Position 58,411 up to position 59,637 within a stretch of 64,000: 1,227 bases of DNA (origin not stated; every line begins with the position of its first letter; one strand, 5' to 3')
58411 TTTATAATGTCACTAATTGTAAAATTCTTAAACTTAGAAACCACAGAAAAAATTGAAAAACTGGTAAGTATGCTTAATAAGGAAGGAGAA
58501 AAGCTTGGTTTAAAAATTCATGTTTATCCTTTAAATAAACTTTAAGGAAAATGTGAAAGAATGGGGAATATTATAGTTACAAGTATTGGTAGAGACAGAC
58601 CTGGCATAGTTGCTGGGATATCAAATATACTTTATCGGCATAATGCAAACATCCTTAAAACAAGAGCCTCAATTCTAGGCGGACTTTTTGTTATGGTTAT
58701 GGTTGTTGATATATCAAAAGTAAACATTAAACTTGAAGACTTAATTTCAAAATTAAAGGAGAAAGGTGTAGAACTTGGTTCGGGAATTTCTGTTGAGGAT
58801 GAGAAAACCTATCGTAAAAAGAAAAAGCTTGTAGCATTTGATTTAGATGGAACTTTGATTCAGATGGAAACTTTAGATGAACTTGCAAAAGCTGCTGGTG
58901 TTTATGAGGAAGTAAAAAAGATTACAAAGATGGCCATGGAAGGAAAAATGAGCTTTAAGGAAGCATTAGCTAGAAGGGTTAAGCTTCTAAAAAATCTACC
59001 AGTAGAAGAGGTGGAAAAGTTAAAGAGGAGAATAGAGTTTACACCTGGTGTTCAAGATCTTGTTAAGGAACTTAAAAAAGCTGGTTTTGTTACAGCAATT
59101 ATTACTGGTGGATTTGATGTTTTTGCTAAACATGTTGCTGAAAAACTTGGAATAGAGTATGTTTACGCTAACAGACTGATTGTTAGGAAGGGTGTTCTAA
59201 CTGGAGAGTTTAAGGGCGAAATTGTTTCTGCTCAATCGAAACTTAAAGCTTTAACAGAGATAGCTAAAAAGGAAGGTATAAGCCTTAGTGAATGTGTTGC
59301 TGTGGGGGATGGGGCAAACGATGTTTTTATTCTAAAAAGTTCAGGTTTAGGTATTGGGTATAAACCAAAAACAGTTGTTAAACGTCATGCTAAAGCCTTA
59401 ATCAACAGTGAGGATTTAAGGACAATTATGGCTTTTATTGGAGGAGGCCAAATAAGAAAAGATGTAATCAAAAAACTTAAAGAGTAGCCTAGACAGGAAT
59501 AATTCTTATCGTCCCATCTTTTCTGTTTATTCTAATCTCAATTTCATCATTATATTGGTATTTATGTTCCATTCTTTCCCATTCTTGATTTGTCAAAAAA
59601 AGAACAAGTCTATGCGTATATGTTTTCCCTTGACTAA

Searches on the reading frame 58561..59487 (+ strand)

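Call 58: search_protein_families(library=pfam, proteins=[window:58561-59487:+])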
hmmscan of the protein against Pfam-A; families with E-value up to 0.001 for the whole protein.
window:58561-59487:+ (308 aa): 8 families
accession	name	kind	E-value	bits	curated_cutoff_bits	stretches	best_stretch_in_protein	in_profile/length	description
PF12710.13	HAD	-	5.3e-28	99.2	27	1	91-255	1-185/189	haloacid dehalogenase-like hydrolase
PF00702.32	Hydrolase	-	4.5e-25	89.6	26.4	1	89-262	2-191/191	haloacid dehalogenase-like hydrolase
PF08282.18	Hydrolase_3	-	2e-11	44.5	20.9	1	225-285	186-247/255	haloacid dehalogenase-like hydrolase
PF13740.12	ACT_6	-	4.7e-11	42.9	23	1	4-76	3-73/76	ACT domain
PF06888.18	Put_Phosphatase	-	2.2e-08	34.3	27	1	90-203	2-117/234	Putative Phosphatase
PF13419.12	HAD_2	-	3.1e-08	34.4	23.8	1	92-255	2-165/178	Haloacid dehalogenase-like hydrolase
PF01842.31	ACT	-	6.4e-06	26.3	27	1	10-53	7-53/66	ACT domain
PF13291.12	ACT_4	-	0.00026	22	27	0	9-66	12-70/80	ACT domain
